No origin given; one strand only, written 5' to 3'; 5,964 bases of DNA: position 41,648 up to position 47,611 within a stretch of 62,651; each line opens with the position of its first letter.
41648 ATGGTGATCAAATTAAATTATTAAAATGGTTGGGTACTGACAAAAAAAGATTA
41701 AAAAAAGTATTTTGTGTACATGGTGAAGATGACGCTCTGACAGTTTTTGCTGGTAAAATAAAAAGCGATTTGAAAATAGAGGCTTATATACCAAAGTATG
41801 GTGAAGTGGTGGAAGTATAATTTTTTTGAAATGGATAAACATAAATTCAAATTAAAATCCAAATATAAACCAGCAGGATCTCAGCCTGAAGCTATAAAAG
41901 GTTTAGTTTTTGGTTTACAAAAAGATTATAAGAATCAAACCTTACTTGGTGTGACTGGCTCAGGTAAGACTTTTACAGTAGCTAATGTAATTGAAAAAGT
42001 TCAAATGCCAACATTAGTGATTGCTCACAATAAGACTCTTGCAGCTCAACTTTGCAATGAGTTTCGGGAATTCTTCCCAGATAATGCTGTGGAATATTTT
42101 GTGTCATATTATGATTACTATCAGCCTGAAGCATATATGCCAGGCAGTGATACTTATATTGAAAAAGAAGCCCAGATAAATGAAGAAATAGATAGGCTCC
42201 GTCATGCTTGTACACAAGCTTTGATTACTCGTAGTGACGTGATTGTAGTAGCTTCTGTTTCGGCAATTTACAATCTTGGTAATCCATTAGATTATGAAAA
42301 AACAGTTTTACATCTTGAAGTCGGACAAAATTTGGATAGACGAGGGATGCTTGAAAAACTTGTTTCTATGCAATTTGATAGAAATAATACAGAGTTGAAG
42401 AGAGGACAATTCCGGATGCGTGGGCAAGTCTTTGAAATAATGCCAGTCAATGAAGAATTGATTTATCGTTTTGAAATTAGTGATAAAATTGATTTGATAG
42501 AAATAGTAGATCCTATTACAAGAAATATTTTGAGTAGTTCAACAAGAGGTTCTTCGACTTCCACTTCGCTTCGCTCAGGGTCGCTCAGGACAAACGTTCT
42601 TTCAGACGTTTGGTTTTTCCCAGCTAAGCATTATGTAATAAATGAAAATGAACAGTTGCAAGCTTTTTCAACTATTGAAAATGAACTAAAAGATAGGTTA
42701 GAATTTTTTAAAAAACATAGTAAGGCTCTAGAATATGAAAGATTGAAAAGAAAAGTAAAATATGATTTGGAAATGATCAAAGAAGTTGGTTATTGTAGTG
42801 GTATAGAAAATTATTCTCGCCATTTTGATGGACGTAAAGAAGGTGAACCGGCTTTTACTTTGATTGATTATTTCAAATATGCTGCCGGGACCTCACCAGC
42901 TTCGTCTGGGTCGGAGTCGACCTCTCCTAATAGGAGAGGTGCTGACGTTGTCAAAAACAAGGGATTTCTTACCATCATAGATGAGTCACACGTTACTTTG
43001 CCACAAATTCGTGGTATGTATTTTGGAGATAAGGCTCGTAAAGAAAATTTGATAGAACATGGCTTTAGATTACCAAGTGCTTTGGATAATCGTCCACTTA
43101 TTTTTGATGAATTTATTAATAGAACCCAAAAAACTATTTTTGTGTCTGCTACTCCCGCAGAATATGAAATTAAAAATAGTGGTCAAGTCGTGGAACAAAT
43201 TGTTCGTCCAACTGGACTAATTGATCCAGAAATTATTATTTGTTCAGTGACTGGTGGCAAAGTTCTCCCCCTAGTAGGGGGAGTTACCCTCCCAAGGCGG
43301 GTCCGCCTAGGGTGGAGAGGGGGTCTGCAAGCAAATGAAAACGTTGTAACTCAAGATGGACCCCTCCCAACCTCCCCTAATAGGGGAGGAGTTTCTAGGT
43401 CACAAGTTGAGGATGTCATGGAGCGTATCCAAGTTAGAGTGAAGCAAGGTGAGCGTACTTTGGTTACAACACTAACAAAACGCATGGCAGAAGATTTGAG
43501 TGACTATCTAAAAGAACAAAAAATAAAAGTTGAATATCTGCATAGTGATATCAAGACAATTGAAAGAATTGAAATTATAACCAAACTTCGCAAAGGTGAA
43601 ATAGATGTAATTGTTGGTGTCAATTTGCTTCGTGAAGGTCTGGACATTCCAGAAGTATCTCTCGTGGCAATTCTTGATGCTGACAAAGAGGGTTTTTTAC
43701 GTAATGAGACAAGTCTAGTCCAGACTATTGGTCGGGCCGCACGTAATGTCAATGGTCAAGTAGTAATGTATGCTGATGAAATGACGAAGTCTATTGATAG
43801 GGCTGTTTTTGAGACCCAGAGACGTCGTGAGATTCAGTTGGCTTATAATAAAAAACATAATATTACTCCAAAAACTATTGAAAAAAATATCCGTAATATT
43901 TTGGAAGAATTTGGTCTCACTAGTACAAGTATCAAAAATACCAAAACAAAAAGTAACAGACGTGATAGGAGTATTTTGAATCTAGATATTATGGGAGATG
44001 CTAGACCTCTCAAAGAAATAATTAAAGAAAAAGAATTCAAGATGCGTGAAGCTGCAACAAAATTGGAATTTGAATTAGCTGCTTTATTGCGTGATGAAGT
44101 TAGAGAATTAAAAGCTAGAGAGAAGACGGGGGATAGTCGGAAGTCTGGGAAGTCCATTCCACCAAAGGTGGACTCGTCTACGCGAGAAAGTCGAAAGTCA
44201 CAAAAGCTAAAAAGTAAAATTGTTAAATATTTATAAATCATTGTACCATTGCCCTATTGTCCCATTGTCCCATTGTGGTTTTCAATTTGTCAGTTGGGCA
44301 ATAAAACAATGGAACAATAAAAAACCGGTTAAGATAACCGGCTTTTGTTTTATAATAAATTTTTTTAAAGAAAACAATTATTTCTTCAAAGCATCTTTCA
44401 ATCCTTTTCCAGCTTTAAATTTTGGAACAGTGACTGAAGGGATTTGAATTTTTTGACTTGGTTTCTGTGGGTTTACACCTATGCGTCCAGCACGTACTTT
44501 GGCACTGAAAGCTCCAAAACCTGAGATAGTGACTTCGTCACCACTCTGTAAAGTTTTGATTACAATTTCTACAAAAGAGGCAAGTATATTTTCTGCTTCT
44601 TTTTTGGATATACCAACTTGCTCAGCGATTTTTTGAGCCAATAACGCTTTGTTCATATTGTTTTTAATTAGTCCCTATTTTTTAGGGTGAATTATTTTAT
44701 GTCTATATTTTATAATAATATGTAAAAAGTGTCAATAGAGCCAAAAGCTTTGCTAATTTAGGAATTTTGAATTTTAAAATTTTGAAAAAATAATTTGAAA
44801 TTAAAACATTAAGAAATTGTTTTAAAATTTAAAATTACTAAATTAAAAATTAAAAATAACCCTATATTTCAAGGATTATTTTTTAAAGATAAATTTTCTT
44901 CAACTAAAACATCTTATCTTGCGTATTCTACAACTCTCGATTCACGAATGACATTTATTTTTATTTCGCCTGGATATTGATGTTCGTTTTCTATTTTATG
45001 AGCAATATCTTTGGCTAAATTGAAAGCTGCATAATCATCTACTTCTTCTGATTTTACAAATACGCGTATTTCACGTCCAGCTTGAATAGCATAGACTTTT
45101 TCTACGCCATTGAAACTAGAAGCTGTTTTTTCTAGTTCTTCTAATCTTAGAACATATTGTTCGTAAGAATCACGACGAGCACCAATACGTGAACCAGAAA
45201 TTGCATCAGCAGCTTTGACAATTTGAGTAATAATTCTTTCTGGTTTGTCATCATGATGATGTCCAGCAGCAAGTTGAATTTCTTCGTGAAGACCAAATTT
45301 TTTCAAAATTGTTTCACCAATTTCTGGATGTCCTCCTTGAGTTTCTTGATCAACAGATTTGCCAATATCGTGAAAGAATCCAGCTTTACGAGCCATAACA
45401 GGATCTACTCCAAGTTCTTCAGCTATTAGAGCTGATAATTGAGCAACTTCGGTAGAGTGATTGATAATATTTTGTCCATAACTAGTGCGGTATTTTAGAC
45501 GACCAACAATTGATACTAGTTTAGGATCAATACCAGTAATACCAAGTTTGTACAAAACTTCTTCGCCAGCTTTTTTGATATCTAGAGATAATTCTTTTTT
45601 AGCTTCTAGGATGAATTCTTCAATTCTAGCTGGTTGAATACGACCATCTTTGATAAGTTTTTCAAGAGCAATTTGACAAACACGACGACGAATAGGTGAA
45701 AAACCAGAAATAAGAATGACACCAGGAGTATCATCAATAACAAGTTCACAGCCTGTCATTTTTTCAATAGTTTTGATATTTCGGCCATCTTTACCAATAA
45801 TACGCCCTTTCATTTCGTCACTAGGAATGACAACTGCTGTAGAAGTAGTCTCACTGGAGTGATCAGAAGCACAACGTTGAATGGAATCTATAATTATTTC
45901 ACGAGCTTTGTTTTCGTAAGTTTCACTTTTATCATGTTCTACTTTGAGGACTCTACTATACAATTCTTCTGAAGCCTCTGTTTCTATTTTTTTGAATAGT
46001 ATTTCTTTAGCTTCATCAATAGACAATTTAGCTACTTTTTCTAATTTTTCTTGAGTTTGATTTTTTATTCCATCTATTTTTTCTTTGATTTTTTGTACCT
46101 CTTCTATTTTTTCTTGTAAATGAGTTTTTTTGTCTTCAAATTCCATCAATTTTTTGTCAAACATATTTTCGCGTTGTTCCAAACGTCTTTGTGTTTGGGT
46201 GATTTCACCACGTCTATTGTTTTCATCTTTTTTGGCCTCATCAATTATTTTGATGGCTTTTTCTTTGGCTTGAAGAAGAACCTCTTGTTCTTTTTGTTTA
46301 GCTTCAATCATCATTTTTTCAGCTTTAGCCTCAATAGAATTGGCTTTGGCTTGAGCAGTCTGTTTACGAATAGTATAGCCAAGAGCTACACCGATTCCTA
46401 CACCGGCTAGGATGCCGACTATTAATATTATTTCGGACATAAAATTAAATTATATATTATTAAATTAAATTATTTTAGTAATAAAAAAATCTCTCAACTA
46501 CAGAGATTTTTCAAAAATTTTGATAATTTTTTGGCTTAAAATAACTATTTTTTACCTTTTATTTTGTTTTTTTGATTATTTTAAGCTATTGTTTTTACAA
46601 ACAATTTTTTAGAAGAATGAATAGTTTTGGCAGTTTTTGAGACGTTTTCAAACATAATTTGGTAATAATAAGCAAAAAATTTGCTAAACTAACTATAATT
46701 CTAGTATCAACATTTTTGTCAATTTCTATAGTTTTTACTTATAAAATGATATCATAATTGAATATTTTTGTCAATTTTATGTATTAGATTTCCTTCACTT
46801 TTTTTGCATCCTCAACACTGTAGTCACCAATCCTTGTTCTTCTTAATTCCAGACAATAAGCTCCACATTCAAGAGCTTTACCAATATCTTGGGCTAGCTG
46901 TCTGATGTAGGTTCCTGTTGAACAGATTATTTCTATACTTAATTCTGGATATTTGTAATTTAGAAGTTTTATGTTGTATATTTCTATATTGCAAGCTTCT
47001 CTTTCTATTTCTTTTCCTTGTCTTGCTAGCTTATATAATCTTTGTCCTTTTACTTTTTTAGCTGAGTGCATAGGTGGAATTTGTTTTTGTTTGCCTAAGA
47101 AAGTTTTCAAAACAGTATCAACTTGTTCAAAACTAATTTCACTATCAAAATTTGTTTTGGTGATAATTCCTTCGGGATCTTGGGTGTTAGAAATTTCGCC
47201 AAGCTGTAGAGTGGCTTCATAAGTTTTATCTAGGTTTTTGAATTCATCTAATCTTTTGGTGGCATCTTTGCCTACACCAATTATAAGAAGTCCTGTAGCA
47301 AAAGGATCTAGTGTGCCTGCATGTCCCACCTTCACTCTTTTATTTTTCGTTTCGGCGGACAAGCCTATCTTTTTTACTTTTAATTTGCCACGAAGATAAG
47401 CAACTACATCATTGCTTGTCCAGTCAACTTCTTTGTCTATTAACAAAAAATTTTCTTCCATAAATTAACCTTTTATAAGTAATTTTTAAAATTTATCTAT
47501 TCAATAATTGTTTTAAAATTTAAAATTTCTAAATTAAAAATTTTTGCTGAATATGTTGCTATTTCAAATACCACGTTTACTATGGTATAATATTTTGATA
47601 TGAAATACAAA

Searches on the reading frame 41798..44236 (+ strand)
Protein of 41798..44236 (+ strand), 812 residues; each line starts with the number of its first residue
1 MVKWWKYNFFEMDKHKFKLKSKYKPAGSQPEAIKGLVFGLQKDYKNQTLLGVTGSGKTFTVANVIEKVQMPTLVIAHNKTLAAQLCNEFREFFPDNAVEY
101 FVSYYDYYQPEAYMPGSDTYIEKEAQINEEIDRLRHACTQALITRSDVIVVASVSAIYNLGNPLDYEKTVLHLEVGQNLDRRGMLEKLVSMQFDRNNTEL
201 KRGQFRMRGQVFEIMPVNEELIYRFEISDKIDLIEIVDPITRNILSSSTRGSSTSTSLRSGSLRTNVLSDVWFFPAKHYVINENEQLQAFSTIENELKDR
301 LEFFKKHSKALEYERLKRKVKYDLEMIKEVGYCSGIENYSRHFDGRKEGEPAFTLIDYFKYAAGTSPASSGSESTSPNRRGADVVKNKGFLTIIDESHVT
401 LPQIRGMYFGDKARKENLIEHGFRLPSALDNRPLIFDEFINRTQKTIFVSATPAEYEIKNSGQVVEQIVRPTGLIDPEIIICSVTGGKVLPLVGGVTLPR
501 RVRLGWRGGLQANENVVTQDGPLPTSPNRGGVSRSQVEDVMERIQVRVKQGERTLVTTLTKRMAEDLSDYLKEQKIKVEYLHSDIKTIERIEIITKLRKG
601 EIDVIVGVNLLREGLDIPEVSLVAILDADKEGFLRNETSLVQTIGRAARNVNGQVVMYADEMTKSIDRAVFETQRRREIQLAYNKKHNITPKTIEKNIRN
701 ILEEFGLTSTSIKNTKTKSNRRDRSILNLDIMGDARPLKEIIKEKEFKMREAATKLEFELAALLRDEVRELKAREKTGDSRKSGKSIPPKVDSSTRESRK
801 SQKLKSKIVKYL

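Call 92: search_protein_families(library=pfam, proteins=[window:41798-44236:+], max_evalue=0.001)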
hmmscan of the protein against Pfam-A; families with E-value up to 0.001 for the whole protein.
window:41798-44236:+ (812 aa): 6 families
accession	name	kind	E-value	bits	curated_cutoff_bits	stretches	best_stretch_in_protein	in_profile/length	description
PF00271.37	Helicase_C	-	2e-23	83.2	23.5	1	542-650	8-109/110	Helicase conserved C-terminal domain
PF12344.14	UvrB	-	3.7e-21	75.1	27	1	657-699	1-43/43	Ultra-violet resistance protein B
PF17757.6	UvrB_inter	-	7.4e-19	68.1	22.9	1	171-247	1-79/91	UvrB interaction domain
PF04851.21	ResIII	-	4.4e-11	43.4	22.5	1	23-99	2-83/164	Type III restriction enzyme, res subunit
PF00270.35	DEAD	-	3.4e-06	27.3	26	0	45-95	15-71/167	DEAD/DEAH box helicase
PF02151.25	UVR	-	4.1e-06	26.8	21.5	1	739-773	1-35/36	UvrB/uvrC motif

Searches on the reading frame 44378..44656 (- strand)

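Call 92: search_protein_families(library=pfam, proteins=[window:44378-44656:-], max_evalue=0.001)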
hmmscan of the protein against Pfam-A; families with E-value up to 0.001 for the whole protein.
window:44378-44656:- (92 aa): 4 families
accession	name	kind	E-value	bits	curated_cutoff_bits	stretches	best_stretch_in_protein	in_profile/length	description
PF00216.26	Bac_DNA_binding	-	2.1e-27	95.6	22.4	1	1-90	1-89/90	Bacterial DNA-binding protein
PF18175.6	HU-CCDC81_bac_2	-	1.6e-07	31.5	35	1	5-53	2-50/70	CCDC81-like prokaryotic HU domain 2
PF18291.6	HU-HIG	-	2.5e-07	31.2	26.2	1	5-91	36-119/125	HU domain fused to wHTH, Ig, or Glycine-rich motif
PF14908.11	HU-CCDC81_euk_1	-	0.00044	20.7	26.1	1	16-80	19-81/89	CCDC81 eukaryotic HU domain 1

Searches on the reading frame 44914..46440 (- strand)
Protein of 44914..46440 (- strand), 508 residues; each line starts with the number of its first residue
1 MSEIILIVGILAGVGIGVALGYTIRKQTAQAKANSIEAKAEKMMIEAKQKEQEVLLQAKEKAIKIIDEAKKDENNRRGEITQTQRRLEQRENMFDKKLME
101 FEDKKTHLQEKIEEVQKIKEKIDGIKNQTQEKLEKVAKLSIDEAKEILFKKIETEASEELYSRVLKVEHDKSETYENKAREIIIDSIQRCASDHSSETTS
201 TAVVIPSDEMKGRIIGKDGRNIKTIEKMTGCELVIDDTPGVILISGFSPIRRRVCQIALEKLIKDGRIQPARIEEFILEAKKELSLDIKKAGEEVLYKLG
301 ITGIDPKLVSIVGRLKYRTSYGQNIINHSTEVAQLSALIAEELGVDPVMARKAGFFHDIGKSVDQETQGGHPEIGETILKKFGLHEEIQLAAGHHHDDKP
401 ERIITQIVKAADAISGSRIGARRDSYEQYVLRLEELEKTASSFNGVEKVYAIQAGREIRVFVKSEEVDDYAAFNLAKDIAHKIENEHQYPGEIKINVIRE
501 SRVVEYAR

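Call 92: search_protein_families(library=pfam, proteins=[window:44914-46440:-], max_evalue=0.001)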
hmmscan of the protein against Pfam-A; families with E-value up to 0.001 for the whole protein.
window:44914-46440:- (508 aa): 3 families
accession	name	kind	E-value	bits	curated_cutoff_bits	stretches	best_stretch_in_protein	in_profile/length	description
PF12072.13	RNase_Y_N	-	5.3e-35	121.1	32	1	6-194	2-201/201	RNase Y N-terminal region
PF01966.28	HD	-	1.1e-17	64.8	22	1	326-415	2-114/116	HD domain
PF00013.35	KH_1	-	7.2e-09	35.7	21.5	1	203-256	4-61/66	KH domain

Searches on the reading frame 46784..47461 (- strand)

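Call 91: search_protein_families(library=pfam, proteins=[window:46784-47461:-], max_evalue=0.001)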
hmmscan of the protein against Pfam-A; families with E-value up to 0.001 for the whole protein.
window:46784-47461:- (225 aa): 2 families
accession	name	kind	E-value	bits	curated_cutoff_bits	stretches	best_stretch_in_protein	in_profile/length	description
PF01509.24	TruB_N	-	5.1e-51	173.4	27.3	1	42-186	6-149/149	TruB family pseudouridylate synthase (N terminal domain)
PF16198.10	TruB_C_2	-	1.4e-08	35.2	29.3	1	187-219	1-33/66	tRNA pseudouridylate synthase B C-terminal domain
